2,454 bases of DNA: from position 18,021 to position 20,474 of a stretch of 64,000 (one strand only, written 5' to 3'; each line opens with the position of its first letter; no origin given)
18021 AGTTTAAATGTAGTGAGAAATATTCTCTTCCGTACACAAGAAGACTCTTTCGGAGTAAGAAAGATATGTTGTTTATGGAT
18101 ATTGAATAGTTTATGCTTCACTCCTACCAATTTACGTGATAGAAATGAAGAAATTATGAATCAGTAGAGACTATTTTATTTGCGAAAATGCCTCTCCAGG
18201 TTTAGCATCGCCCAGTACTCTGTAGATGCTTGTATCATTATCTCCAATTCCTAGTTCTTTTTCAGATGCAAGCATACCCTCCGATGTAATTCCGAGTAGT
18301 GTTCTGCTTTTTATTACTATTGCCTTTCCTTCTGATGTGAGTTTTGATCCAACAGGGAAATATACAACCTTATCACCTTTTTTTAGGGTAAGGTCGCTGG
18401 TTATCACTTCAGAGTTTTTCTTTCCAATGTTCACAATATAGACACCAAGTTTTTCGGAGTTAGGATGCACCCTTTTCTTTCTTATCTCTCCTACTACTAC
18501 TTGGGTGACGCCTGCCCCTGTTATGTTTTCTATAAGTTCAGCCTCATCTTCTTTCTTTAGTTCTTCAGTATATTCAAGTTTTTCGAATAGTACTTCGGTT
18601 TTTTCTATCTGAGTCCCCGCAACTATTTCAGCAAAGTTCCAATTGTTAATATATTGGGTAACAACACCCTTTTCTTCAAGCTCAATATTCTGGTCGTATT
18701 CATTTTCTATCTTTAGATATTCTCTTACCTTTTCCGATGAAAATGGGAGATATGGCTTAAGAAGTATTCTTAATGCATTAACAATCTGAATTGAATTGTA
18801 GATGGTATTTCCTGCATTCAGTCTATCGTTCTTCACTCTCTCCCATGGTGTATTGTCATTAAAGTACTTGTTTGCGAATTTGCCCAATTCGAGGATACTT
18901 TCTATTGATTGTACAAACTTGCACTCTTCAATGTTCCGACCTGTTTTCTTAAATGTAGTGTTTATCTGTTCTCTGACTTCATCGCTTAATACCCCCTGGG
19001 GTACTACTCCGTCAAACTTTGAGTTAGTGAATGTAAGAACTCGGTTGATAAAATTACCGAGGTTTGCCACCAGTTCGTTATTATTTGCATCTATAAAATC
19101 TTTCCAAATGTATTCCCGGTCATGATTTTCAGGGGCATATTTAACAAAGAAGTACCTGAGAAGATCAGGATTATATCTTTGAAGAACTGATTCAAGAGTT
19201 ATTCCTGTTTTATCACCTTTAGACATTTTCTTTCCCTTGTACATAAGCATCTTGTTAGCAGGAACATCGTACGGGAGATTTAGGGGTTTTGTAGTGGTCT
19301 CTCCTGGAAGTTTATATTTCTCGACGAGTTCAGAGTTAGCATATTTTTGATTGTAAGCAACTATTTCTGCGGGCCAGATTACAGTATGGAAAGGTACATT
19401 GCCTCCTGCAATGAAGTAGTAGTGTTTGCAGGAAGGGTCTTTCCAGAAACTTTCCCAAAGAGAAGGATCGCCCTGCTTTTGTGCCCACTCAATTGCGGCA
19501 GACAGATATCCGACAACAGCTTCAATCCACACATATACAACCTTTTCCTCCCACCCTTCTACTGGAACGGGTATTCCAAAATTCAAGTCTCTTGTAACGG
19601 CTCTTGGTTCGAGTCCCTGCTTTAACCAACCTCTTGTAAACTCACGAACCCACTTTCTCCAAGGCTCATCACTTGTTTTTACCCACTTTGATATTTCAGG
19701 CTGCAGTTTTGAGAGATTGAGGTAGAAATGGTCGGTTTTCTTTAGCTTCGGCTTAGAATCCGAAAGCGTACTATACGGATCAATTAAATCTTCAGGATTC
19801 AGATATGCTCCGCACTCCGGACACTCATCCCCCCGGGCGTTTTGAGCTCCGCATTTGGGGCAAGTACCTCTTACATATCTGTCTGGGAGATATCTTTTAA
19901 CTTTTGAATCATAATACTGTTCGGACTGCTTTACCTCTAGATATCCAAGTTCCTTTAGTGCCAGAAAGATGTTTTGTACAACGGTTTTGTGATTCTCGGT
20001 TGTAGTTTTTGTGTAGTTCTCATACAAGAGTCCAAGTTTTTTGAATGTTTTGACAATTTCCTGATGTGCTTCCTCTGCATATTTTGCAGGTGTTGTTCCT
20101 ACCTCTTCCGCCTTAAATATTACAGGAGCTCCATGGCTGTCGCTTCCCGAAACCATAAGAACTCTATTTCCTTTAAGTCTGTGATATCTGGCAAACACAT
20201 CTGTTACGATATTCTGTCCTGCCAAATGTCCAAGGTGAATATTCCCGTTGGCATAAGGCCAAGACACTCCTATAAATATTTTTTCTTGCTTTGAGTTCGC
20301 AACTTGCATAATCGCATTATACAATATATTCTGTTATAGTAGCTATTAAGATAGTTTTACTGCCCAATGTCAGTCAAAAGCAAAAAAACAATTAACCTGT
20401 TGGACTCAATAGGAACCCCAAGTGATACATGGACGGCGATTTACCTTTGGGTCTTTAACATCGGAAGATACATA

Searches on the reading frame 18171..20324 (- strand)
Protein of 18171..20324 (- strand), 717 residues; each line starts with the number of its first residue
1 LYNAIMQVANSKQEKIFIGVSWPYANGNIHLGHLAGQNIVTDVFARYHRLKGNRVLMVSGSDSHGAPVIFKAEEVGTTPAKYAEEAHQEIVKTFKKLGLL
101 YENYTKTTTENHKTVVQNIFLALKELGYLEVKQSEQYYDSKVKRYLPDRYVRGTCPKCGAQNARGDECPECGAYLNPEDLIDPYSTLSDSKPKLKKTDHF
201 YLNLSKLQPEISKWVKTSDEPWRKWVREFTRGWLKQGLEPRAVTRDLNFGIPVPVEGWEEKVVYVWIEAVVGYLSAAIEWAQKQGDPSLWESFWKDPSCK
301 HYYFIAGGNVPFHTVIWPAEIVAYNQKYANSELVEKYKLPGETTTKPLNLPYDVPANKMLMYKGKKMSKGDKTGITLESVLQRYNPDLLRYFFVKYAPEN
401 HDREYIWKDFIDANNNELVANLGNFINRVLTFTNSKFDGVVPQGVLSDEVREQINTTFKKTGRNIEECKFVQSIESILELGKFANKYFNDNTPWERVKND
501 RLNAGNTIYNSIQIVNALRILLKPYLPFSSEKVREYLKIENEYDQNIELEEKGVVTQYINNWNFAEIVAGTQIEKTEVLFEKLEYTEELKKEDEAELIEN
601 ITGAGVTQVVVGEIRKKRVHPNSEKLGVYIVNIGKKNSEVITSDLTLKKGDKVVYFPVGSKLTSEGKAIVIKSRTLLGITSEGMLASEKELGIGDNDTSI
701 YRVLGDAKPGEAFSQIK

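Call 61: search_protein_families(library=ncbifam, proteins=[window:18171-20324:-], max_evalue=1e-10)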
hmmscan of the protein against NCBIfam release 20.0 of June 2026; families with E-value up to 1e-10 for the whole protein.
window:18171-20324:- (717 aa): 16 families
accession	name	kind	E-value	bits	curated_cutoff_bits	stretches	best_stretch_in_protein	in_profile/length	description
NF001100.0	PRK00133.1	equivalog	2e-170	568.6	587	1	12-711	3-673/676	methionine--tRNA ligase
TIGR00398.1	metG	equivalog_domain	3.5e-140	468.2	336.35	1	18-583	3-529/530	methionine--tRNA ligase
NF008900.0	PRK12267.1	equivalog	1.7e-77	261.4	598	2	12-326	2-281/648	methionine--tRNA ligase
NF008859.0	PRK11893.2-1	equivalog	2.2e-38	132.4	553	1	15-414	3-377/498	methionine--tRNA ligase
NF008863.0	PRK11893.2-5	equivalog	4.7e-31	108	551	1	21-208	12-201/531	methionine--tRNA ligase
TIGR00396.1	leuS_bact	equivalog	2.8e-26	91.9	548.4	1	8-161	23-180/843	leucine--tRNA ligase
NF008860.0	PRK11893.2-2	equivalog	9.9e-26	90.8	761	1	18-278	5-262/583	methionine--tRNA ligase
NF008957.0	PRK12300.1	subfamily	3.5e-24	84.8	677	1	10-77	28-94/946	leucine--tRNA ligase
TIGR00472.1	pheT_bact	equivalog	2e-21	75.9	402.65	1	603-715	40-152/798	phenylalanine--tRNA ligase subunit beta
TIGR00395.1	leuS_arch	equivalog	1.7e-20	72.7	648.5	1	5-77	16-87/938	leucine--tRNA ligase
TIGR00392.1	ileS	equivalog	5.3e-19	67.9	621.4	0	3-138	26-178/861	isoleucine--tRNA ligase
NF009687.0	PRK13208.1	equivalog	5.5e-19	67.8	738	0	11-142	35-180/801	valine--tRNA ligase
NF008861.0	PRK11893.2-3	equivalog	1.3e-18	66.9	633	1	13-190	5-184/496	methionine--tRNA ligase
TIGR00422.1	valS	equivalog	3.2e-17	61.8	612.1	0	10-89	29-123/863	valine--tRNA ligase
NF045760.1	YtpR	equivalog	6.8e-17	61.9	100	1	539-713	14-185/185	YtpR family tRNA-binding protein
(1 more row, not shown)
